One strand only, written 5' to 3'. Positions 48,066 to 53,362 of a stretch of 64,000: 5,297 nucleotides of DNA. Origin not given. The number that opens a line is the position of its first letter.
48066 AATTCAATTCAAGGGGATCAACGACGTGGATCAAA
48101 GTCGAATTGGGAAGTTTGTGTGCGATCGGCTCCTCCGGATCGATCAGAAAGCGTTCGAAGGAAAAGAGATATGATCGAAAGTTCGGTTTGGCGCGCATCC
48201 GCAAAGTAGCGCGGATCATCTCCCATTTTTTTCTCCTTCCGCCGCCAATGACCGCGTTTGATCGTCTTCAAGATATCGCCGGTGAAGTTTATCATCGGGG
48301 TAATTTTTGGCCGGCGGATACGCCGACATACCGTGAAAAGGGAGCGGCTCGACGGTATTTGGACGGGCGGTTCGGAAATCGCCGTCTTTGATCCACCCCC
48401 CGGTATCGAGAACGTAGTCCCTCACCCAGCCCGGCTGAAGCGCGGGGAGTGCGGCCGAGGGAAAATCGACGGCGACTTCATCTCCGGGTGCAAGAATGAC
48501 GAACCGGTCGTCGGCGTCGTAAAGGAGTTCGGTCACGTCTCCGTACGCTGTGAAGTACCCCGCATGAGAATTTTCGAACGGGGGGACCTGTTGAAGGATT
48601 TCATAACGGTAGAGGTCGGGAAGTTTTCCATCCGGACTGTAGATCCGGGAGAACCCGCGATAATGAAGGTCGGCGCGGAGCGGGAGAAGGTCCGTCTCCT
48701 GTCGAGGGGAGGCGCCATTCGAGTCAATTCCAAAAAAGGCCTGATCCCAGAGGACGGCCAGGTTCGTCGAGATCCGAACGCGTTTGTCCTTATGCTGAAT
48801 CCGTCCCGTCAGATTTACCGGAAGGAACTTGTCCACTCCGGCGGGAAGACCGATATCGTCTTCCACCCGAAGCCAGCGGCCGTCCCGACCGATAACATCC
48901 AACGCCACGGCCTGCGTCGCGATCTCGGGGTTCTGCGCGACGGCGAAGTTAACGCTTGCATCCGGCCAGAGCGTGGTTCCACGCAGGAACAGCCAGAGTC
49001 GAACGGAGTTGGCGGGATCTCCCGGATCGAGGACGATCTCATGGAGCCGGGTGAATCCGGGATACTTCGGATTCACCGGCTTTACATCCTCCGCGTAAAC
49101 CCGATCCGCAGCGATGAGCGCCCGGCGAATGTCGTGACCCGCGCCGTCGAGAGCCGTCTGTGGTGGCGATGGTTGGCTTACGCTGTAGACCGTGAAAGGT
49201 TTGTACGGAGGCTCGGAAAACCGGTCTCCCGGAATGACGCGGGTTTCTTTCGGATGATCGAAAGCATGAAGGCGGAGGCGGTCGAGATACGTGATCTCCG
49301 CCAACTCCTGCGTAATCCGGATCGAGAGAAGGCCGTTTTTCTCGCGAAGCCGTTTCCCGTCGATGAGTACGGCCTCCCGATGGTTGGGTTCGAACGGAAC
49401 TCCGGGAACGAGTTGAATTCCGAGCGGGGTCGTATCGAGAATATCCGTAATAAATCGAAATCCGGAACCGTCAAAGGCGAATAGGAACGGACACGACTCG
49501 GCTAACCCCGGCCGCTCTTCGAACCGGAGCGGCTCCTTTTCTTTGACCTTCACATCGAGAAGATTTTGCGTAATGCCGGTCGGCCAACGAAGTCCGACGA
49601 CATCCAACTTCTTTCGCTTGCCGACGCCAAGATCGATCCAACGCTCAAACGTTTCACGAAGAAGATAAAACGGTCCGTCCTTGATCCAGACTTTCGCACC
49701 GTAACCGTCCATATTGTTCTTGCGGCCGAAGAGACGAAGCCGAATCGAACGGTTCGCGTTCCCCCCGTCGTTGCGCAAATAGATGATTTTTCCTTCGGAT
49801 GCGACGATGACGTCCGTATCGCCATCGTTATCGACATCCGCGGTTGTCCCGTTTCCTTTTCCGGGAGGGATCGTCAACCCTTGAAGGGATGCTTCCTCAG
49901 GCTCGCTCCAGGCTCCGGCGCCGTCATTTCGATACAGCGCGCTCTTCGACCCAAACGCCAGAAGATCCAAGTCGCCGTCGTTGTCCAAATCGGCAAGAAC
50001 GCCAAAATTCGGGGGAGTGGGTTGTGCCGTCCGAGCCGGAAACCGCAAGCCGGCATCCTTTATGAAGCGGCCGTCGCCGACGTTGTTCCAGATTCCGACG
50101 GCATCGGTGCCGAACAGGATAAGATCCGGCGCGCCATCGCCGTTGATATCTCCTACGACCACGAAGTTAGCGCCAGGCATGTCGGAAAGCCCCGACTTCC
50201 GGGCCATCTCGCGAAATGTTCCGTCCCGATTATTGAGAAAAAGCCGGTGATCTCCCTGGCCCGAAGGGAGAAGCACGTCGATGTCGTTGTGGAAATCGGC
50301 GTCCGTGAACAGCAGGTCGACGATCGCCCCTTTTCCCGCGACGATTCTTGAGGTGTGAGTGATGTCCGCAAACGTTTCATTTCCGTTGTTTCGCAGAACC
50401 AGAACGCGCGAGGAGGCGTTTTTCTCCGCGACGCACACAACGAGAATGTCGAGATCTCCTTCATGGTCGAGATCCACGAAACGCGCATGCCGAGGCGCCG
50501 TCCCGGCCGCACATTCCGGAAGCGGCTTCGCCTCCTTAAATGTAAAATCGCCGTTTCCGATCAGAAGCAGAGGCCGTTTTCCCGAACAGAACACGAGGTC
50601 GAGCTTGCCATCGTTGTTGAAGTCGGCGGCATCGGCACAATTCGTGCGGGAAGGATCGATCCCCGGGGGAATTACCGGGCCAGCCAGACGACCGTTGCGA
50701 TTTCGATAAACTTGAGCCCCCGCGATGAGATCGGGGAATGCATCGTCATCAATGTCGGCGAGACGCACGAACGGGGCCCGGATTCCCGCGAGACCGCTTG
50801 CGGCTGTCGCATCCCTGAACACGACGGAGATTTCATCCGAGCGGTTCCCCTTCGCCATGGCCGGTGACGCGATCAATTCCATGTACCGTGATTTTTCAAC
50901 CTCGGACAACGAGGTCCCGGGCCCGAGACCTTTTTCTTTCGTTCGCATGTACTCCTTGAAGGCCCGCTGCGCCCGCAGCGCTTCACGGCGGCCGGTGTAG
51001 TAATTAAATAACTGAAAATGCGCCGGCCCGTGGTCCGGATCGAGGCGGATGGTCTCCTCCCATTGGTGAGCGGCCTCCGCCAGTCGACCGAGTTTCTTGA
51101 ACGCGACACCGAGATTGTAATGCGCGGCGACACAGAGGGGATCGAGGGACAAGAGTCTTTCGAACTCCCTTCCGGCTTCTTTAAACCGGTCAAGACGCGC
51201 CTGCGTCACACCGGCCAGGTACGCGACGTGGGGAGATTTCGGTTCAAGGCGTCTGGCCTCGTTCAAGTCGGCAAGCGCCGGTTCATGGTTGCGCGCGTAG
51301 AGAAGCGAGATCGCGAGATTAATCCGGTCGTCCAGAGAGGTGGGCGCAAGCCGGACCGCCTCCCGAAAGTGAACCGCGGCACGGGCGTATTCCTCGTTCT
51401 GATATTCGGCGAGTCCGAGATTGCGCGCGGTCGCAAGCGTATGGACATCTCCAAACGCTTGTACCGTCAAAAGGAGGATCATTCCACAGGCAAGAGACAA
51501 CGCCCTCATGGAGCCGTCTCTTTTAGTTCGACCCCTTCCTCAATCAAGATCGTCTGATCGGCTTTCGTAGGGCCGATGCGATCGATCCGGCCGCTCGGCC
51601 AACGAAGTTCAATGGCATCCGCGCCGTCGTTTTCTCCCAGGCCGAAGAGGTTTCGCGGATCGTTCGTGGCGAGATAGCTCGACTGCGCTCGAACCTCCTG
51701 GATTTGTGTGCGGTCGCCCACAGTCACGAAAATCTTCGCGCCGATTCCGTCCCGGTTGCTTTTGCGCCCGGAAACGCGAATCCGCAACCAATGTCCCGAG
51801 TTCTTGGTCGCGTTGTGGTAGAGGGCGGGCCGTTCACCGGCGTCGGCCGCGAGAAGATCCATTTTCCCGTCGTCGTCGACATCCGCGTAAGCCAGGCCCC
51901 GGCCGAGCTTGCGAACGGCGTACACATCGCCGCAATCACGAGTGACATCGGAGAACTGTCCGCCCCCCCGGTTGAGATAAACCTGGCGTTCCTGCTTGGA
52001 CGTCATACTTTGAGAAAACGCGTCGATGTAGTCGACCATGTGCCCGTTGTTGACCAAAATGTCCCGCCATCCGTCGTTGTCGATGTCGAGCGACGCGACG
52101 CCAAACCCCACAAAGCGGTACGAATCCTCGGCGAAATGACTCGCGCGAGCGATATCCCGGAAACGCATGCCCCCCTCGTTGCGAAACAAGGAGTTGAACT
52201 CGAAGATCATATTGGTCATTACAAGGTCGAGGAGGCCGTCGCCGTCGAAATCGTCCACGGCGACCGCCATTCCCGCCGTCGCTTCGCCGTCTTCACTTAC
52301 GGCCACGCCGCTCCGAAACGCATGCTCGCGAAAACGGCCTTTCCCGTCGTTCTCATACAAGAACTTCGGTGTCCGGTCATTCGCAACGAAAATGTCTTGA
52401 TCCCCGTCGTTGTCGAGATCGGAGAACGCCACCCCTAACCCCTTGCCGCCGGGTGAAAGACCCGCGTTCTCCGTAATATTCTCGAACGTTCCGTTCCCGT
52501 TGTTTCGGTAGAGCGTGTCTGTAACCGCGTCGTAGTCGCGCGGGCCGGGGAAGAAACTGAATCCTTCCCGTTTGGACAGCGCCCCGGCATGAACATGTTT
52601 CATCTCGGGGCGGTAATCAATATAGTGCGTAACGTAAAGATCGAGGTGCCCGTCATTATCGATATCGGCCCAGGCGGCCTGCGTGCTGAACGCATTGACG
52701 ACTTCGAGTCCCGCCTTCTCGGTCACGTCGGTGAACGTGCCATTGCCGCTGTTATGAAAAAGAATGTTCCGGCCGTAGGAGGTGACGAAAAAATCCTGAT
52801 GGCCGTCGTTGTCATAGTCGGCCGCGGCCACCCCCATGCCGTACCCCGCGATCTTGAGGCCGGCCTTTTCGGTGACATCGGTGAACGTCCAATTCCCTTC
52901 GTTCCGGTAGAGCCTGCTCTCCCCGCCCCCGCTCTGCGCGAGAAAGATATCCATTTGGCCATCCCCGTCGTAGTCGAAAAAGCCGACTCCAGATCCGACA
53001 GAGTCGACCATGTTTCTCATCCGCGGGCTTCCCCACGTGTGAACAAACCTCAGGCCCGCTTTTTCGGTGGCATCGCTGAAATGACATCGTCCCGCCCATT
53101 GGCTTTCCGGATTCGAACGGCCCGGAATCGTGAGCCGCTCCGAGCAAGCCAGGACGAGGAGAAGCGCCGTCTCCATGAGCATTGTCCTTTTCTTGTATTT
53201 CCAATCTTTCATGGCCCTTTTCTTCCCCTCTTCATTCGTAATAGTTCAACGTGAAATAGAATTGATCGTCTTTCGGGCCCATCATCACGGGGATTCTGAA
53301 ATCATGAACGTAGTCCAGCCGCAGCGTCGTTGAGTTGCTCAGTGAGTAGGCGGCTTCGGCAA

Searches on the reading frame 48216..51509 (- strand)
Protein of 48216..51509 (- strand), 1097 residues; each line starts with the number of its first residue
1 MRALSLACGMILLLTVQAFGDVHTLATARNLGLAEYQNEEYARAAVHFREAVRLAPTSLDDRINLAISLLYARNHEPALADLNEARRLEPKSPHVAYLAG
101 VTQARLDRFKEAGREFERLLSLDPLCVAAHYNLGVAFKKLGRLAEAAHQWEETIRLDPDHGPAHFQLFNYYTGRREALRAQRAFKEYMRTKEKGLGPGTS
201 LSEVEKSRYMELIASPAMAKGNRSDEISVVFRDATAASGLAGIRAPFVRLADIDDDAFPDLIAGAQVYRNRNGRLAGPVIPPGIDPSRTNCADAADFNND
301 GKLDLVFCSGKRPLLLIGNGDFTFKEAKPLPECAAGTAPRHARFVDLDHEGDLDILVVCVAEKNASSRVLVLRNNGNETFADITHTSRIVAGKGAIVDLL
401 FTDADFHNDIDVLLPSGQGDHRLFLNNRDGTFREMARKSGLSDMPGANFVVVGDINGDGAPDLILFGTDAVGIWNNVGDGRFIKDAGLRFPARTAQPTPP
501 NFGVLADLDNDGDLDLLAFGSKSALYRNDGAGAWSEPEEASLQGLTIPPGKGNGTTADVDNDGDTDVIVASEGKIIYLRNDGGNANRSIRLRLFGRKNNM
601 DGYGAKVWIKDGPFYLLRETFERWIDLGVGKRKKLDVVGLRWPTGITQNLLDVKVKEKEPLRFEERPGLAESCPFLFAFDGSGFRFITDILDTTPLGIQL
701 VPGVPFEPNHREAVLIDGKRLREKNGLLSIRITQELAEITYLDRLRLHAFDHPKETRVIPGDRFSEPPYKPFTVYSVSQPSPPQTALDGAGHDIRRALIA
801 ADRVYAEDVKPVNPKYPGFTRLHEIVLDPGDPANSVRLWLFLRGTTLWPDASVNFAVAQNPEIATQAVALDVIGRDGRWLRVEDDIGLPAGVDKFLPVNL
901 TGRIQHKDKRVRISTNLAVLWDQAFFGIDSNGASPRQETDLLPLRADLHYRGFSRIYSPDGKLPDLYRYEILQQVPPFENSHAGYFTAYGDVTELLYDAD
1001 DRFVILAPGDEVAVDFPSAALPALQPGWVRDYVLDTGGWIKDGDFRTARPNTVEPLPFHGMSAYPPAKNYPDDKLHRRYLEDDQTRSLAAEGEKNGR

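Call 63: search_protein_families(library=pfam, proteins=[window:48216-51509:-], max_evalue=0.001)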
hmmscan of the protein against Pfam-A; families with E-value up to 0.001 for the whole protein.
window:48216-51509:- (1097 aa): 14 families
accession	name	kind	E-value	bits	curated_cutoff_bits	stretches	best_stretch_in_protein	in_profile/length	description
PF13517.12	FG-GAP_3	-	6.2e-38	129.7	26.9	6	296-357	1-61/61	FG-GAP-like repeat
PF07719.23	TPR_2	-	1.9e-18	65.4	27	1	128-160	2-34/34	Tetratricopeptide repeat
PF00515.34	TPR_1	-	5.8e-15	54.8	27.8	1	128-160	2-34/34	Tetratricopeptide repeat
PF13432.12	TPR_16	-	6.8e-14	52.4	32.7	1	105-159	9-63/65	Tetratricopeptide repeat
PF13414.12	TPR_11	-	2e-09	37.4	26.8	0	108-141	9-42/42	TPR repeat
PF14559.12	TPR_19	-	4e-07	30.7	25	0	108-163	6-60/68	Tetratricopeptide repeat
PF13181.12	TPR_8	-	4.6e-07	29.9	25.7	0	129-160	3-34/34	Tetratricopeptide repeat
PF13431.12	TPR_17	-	7.4e-07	29.4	24.4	0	116-146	2-32/34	Tetratricopeptide repeat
PF01839.29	FG-GAP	-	1.2e-06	28.7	22.1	0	555-571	6-22/37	FG-GAP repeat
PF13428.12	TPR_14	-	2.1e-06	28.3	23.5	0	29-66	5-42/44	Tetratricopeptide repeat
PF13424.12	TPR_12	-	4.1e-06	27.3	30.1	0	16-55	34-75/77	Tetratricopeptide repeat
PF13174.12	TPR_6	-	4.4e-05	24.3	26.3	0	129-159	2-32/33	Tetratricopeptide repeat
PF13371.12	TPR_9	-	9.4e-05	22.8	35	0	70-124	6-60/73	Tetratricopeptide repeat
PF12895.13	ANAPC3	-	0.00019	22.1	27.2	0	38-113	2-76/82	Anaphase-promoting complex, cyclosome, subunit 3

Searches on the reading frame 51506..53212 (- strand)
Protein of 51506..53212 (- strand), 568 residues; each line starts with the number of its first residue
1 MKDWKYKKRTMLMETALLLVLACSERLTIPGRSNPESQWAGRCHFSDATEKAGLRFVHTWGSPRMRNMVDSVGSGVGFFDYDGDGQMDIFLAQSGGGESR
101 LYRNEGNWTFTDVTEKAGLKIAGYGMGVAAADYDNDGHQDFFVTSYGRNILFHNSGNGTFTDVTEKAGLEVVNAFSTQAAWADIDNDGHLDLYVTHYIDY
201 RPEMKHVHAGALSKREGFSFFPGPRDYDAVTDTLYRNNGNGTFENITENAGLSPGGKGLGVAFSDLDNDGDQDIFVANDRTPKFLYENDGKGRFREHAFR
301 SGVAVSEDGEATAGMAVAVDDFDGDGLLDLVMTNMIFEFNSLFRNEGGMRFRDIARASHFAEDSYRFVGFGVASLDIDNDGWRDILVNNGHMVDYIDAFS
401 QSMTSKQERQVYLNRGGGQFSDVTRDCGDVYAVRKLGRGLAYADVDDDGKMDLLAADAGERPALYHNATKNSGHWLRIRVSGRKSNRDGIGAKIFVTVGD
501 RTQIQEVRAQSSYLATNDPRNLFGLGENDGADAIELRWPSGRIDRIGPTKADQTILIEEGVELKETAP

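Call 63: search_protein_families(library=pfam, proteins=[window:51506-53212:-], max_evalue=0.001)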
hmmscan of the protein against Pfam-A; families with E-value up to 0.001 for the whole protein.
window:51506-53212:- (568 aa): 3 families
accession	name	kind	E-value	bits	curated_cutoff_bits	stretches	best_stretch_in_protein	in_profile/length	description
PF13517.12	FG-GAP_3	-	6.4e-60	200.1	26.9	6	132-194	1-61/61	FG-GAP-like repeat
PF01839.29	FG-GAP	-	1.7e-22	79.3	22.1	2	313-334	1-22/37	FG-GAP repeat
PF07593.17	UnbV_ASPIC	-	2e-17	63.3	23.4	1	489-555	1-67/68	ASPIC and UnbV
